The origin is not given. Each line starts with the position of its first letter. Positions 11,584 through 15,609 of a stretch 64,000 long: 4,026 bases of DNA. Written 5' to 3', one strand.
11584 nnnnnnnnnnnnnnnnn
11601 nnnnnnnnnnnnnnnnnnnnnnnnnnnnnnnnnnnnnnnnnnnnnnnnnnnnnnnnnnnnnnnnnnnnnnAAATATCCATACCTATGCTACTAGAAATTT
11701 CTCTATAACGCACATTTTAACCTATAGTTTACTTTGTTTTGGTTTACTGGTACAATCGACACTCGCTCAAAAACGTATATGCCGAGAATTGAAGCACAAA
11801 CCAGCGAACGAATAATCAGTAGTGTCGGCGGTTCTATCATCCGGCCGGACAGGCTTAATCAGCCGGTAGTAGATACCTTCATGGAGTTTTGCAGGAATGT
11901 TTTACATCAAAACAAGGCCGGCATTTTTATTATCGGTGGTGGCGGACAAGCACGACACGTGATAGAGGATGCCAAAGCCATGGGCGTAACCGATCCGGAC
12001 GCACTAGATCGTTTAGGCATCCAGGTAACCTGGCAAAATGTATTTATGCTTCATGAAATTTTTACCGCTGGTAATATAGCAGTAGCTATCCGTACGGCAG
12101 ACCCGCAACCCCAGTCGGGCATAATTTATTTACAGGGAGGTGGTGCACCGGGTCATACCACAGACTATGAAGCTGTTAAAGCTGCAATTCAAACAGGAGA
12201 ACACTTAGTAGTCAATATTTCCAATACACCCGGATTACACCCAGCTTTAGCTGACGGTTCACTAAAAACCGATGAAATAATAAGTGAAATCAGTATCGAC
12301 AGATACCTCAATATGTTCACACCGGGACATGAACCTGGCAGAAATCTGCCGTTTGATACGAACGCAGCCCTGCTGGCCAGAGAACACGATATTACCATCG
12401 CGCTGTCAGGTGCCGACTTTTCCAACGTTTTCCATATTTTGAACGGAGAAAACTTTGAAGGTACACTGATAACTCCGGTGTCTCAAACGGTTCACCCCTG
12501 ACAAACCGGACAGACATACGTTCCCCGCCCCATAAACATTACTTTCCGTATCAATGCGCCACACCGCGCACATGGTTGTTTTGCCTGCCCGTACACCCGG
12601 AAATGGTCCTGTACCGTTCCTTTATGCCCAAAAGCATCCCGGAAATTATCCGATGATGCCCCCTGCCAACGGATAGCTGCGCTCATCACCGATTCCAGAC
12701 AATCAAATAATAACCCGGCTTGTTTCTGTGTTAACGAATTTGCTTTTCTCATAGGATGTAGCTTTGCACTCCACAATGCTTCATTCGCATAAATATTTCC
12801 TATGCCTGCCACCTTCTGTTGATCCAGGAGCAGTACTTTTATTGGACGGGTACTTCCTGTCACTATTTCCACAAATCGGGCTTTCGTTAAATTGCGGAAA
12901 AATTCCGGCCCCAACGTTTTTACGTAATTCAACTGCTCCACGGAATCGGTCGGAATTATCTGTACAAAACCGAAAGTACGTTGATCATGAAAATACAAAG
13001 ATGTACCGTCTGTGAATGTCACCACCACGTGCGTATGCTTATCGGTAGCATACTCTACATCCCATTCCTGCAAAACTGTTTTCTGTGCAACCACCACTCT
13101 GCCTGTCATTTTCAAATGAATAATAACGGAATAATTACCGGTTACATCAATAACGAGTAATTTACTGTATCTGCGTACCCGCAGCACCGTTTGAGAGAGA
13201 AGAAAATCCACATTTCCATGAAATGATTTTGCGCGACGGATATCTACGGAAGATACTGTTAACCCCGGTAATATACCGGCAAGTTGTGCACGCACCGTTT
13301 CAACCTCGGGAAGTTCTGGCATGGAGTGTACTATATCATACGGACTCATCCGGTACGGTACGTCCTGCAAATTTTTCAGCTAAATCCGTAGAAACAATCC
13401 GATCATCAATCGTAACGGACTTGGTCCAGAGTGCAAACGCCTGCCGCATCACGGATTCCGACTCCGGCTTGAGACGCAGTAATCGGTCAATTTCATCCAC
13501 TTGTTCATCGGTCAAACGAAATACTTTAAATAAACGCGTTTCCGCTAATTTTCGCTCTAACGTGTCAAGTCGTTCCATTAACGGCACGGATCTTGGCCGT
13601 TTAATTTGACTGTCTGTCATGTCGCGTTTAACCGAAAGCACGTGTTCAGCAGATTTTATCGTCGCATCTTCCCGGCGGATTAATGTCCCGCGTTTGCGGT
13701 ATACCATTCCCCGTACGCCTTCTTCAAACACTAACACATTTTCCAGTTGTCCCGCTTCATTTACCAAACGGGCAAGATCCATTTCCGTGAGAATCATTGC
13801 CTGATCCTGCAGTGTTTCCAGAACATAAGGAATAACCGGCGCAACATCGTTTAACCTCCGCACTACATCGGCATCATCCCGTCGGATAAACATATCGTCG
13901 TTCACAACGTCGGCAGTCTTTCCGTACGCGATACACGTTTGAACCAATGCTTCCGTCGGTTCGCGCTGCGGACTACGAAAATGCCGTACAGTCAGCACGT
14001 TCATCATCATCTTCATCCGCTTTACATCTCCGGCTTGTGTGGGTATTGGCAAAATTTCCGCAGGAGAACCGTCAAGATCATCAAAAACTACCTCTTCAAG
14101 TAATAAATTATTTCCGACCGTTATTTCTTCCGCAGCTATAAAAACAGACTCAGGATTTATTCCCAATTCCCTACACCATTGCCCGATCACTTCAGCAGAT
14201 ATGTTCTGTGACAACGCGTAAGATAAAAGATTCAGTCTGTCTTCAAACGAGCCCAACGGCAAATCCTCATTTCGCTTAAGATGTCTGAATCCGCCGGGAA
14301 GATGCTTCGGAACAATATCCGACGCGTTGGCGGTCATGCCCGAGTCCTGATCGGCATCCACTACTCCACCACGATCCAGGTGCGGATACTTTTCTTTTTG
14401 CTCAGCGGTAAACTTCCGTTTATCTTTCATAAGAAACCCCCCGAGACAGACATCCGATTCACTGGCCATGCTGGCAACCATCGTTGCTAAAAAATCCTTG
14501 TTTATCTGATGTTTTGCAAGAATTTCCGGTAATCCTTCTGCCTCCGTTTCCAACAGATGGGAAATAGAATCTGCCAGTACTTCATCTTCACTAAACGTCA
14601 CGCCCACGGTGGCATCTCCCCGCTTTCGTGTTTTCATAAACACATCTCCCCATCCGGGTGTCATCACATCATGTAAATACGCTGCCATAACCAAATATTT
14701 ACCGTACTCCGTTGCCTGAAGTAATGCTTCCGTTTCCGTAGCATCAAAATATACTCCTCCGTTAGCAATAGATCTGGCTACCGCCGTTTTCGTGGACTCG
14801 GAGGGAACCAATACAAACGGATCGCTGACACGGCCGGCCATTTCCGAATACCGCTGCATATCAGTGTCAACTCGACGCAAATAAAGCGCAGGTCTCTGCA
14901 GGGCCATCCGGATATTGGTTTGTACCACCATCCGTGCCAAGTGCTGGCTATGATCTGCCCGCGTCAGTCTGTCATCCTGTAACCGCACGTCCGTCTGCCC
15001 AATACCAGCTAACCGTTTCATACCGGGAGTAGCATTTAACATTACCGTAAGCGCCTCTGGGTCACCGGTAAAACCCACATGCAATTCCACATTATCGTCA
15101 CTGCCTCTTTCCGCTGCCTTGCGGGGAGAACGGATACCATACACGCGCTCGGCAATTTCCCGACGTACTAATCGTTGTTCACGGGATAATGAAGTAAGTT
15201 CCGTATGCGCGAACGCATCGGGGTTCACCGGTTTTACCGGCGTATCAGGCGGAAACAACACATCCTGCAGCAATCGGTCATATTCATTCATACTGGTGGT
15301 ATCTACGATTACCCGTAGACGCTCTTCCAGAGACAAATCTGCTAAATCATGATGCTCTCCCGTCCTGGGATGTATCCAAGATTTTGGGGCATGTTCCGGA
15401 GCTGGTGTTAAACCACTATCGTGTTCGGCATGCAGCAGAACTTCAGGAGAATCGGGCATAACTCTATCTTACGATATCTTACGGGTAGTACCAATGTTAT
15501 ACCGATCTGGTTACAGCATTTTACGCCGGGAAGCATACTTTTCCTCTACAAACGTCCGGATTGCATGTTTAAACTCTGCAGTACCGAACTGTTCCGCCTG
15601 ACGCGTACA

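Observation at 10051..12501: Divergent gene pair: an ATP-grasp/MobA-like nucleotidyltransferase fusion and a second, divergent UMP-kinase-like amino-acid-kinase paralog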

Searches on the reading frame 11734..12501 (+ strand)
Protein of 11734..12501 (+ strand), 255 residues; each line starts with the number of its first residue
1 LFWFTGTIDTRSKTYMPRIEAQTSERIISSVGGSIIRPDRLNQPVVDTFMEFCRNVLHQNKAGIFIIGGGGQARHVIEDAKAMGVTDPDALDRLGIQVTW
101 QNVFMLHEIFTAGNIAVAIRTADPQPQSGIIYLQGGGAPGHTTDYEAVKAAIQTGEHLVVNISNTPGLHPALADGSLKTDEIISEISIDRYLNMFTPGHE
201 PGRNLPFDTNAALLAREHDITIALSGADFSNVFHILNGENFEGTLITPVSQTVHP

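Call 3: search_protein_families(library=pfam, proteins=[window:11734-12501:+], max_evalue=1)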
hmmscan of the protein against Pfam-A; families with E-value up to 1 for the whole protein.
window:11734-12501:+ (255 aa): 2 families
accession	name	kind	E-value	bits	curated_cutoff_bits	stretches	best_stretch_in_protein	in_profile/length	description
PF00696.33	AA_kinase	-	1e-06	29.1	24.9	1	26-222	2-230/234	Amino acid kinase family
PF01916.23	DS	-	0.2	11.4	27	1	45-83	193-230/288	Deoxyhypusine synthase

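Call 4: search_protein_families(library=ncbifam, proteins=[window:11734-12501:+], max_evalue=1)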
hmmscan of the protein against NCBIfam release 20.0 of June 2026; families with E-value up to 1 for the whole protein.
window:11734-12501:+ (255 aa): 3 families
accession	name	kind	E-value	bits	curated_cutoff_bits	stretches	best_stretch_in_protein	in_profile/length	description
TIGR02076.1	pyrH_arch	equivalog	3.9e-23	82.2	158.05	1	27-246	1-221/222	UMP kinase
TIGR02075.1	pyrH_bact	equivalog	0.00022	20.9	243.9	1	130-238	124-225/233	UMP kinase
NF053820.1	MBLfold_Strvi7410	exception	0.053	12.9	525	1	114-203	98-183/343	Strvi_7410 family MBL fold metallo-hydrolase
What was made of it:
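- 11779..12501 (+): AAK2: 240-aa divergent paralog of archaeal-type UMP kinase (database protein P0004); its 3' end overlaps the convergent fpg gene by 10 nt. TIGR02076 pyrH_arch 82.2 bits against a cutoff of 158.05 (calls 3, 4).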

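Call 6: search_solved_structures(query=window:11734-12501:+, max_evalue=1, show_alignments=2)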
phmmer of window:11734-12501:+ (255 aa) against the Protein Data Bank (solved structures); distinct sequences matched with E-value up to 1: 11.
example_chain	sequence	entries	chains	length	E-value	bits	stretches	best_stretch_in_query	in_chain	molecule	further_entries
2brx_A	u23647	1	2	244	1.1e-11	47.8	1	24-248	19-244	URIDYLATE KINASE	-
2bmu_A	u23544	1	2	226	1.7e-11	47.2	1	26-248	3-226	URIDYLATE KINASE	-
2ji5_A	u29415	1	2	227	2.2e-11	46.8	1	26-248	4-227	URIDYLATE KINASE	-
2bri_A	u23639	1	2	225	2.3e-11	46.8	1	26-248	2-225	URIDYLATE KINASE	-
2ij9_A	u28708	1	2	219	9.6e-11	44.7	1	26-240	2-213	Uridylate kinase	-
2j4j_A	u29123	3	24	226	0.027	17.1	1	61-169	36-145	URIDYLATE KINASE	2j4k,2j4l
4a7w_A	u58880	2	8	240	0.033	16.8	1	85-170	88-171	URIDYLATE KINASE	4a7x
3ek5_A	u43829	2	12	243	0.041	16.5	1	87-245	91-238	Uridylate kinase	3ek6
4ea7_A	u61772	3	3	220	0.58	12.7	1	62-89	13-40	Perosamine N-acetyltransferase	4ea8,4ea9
4eab_A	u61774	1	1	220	0.58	12.7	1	62-89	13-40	Perosamine N-acetyltransferase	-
4eaa_A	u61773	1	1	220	0.58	12.7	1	62-89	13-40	Perosamine N-acetyltransferase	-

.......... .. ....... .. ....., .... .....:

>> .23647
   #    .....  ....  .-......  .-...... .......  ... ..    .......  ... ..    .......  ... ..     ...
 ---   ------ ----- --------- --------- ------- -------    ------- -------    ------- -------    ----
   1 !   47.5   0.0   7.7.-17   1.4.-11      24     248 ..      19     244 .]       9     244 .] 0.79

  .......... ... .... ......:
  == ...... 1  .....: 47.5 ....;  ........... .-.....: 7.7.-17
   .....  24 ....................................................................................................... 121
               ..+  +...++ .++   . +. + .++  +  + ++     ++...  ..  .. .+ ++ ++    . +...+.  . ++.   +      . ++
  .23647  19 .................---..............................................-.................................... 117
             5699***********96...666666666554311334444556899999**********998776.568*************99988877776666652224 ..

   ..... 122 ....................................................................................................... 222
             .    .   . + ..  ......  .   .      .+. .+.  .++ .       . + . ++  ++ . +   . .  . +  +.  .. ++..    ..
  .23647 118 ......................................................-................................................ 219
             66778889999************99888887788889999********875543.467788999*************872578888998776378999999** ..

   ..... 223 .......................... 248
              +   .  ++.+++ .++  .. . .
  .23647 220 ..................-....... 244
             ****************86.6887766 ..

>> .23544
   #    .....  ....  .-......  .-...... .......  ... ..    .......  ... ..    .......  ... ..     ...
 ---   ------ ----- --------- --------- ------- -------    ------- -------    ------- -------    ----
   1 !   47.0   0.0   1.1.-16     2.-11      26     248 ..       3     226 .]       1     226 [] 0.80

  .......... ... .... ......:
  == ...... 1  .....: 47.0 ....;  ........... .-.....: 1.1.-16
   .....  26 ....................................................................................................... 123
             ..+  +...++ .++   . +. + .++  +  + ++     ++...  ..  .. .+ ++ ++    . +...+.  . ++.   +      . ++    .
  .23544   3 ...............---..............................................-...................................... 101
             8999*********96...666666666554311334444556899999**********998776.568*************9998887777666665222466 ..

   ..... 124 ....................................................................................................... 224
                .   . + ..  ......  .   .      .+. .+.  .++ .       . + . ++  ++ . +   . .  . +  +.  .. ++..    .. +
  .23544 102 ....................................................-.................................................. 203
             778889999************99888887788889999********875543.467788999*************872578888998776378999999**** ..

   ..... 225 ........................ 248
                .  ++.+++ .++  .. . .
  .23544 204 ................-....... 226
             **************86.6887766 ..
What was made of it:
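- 11779..12501 (+): PDB best hit is P. furiosus UMPK, 1e-11 (call 6).
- Closest known: Archaeal-type UMP kinase. Same: It is AAK2's best match over its full length (E=1e-11, call 6).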

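Call 12: find_homologous_proteins(query=window:11734-12501:+, max_evalue=0.001)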
Query window:11734-12501:+ (255 aa): 13 proteins with E <= 0.001 among 3777 candidates.
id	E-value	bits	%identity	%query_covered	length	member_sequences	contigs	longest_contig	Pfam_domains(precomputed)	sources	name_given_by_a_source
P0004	2.8e-156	536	100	94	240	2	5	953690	PF00696.34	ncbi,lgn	-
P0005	2.9e-95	336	63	93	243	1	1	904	PF00696.34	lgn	-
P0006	4.4e-40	156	38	91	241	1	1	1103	PF00696.34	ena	-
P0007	6.7e-36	142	39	91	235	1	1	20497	PF00696.34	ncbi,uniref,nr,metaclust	ncbi:hypothetical protein A2154_02135 [Candidatus Gottesmanbacteria bacterium RBG_16_43_7]|uniref:As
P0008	1.1e-33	135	38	85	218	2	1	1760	PF00696.34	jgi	-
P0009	7.7e-32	129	34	91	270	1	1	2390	-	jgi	-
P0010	5.9e-17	80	31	87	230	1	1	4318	PF00696.34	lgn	-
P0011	3.6e-16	77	32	87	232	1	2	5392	PF00696.34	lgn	-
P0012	2.2e-14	71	30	85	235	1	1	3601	PF00696.34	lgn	-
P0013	3.0e-13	68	30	86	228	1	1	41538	PF00696.34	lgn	-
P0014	7.8e-13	66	30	87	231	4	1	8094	PF00696.34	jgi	jgi:uridylate kinase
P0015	2.2e-12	65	31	87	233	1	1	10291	PF00696.34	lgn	-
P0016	5.5e-11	60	30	87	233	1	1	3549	PF00696.34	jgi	jgi:uridylate kinase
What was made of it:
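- It is conserved as a small subfamily, P0004-P0009 (call 12).
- Tried and rejected: The closest named relative of AAK2 is a Candidatus Gottesmanbacteria protein (call 12).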

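Call 15: find_encoding_contigs(protein=P0007, flank=8000, max_places=3)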
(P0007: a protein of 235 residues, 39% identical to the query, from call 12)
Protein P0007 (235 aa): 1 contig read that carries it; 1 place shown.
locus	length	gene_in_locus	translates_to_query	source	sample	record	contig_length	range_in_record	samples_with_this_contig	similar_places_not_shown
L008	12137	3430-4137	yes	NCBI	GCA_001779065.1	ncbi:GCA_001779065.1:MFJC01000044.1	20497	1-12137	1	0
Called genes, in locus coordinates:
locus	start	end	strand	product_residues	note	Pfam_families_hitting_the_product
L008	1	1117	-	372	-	PF00764:Arginosuc_synth, PF20979:Arginosuc_syn_C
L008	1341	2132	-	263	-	PF01061:ABC2_membrane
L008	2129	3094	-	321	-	PF00005:ABC_tran, PF13304:AAA_21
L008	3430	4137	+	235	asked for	PF00696:AA_kinase (weak)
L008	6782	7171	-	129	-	PF13366:PDDEXK_3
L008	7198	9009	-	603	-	PF06480:FtsH_ext (weak), PF00004:AAA, PF07728:AAA_5 (weak), PF17862:AAA_lid_3, PF01434:Peptidase_M41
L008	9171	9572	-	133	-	PF01588:tRNA_bind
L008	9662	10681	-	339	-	PF05167:DUF711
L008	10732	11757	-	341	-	PF00579:tRNA-synt_1b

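Call 17: find_encoding_contigs(protein=P0009, flank=8000, max_places=3)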
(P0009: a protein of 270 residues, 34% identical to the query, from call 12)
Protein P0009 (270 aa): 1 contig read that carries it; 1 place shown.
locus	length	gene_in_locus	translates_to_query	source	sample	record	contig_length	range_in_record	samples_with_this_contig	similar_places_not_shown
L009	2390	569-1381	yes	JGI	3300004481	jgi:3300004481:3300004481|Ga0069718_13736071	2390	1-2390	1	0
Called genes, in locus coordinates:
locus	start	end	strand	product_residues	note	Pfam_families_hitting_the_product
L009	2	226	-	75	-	?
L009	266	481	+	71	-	-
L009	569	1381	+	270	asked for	-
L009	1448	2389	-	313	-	?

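Call 62: search_protein_families(library=ncbifam, proteins=[P0007, P0006, P0009], max_evalue=0.01)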
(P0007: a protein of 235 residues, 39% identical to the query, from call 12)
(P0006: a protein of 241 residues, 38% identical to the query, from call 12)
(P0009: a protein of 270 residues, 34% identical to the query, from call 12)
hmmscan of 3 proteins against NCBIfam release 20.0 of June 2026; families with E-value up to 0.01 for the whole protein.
P0007 (235 aa): 2 families
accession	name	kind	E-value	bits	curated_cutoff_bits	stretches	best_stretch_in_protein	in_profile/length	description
TIGR02076.1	pyrH_arch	equivalog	9.8e-27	94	158.05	1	14-232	2-220/222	UMP kinase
TIGR02075.1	pyrH_bact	equivalog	1.2e-08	34.9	243.9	1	17-108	8-96/233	UMP kinase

P0006 (241 aa): 2 families
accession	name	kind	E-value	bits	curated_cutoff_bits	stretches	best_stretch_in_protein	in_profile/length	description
TIGR02076.1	pyrH_arch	equivalog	8.9e-33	113.8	158.05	1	18-225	6-211/222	UMP kinase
TIGR02075.1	pyrH_bact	equivalog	1.7e-09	37.6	243.9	1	117-181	123-188/233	UMP kinase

P0009 (270 aa): 2 families
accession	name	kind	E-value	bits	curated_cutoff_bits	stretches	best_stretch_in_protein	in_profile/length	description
TIGR02076.1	pyrH_arch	equivalog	2.7e-25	89.3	158.05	1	17-157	1-138/222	UMP kinase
TIGR02075.1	pyrH_bact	equivalog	0.00068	19.3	243.9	0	35-115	21-98/233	UMP kinase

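Call 76: find_encoding_contigs(protein=P0005, flank=3000, max_places=5)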
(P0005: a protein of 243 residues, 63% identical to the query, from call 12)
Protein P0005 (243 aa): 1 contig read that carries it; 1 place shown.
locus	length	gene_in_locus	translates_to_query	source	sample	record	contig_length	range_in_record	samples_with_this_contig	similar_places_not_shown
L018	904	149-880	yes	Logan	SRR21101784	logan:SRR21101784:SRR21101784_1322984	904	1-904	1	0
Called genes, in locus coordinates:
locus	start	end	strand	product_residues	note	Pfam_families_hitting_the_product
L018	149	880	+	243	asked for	PF00696:AA_kinase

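Call 104: search_protein_families(library=padloc, proteins=[P0004], max_evalue=0.01)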
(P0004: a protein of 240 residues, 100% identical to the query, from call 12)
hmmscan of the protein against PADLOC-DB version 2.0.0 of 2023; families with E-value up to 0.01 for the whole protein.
P0004 (240 aa): 0 families

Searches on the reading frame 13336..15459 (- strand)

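Call 3: search_protein_families(library=pfam, proteins=[window:13336-15459:-], max_evalue=1)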
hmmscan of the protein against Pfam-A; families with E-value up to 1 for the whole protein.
window:13336-15459:- (707 aa): 1 family
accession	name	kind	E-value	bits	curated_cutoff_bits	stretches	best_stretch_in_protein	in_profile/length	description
PF01966.28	HD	-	0.034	14.9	22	1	254-306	25-85/116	HD domain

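Call 104: search_protein_families(library=padloc, proteins=[window:13336-15459:-], max_evalue=0.01)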
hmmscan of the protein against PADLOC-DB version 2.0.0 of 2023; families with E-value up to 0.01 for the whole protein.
window:13336-15459:- (707 aa): 0 families
